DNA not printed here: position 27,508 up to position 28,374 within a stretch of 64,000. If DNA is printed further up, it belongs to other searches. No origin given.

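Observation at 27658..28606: Overlapping gene fragments: N-truncated MinD-like ATPase with internal TAA, facing an N-truncated MBL-fold gene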

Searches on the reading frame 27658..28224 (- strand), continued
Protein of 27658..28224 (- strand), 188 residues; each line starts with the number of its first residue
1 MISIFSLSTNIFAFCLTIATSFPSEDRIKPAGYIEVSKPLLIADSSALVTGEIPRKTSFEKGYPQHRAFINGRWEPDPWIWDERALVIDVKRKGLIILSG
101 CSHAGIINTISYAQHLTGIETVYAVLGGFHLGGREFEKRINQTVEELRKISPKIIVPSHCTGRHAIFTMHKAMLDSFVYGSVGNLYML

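Call 46: find_encoding_contigs(protein=P0017, flank=7000, max_places=1)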
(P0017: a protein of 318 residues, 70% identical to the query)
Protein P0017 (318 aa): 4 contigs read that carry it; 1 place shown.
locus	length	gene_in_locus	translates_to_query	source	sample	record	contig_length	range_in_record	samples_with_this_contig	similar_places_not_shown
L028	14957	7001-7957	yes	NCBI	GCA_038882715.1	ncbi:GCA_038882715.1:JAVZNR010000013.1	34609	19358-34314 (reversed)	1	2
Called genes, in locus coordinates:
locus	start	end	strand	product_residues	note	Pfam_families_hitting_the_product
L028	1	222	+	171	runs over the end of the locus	?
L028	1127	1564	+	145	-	PF01325:Fe_dep_repress, PF02742:Fe_dep_repr_C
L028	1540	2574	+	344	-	PF01297:ZnuA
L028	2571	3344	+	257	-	PF00005:ABC_tran, PF02463:SMC_N (faint), PF13304:AAA_21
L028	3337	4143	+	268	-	PF00950:ABC-3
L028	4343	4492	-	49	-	-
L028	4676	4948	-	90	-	-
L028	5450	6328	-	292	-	PF10609:ParA, PF20720:nSTAND3 (weak), PF00142:Fer4_NifH (faint), PF01656:CbiA, PF02374:ArsA_ATPase (faint), PF09140:MipZ (weak), PF13614:AAA_31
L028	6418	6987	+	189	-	PF13404:HTH_AsnC-type, PF13412:HTH_24, PF01037:AsnC_trans_reg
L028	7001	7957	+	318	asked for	PF00753:Lactamase_B, PF12706:Lactamase_B_2 (weak)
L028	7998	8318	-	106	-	-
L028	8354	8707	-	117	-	PF12837:Fer4_6 (faint), PF12838:Fer4_7 (weak)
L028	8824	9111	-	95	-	PF12838:Fer4_7 (faint), PF12797:Fer4_2 (faint), PF27538:NosR (faint), PF00037:Fer4 (faint), PF12837:Fer4_6 (faint), PF13237:Fer4_10 (faint), PF14697:Fer4_21 (weak)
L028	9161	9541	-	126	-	-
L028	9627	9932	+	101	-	PF12840:HTH_20, PF01022:HTH_5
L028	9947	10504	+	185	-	PF04060:FeS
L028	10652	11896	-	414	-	-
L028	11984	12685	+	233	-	PF13091:PLDc_2, PF07894:SACK1 (weak)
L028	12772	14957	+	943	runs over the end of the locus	PF03699:UPF0182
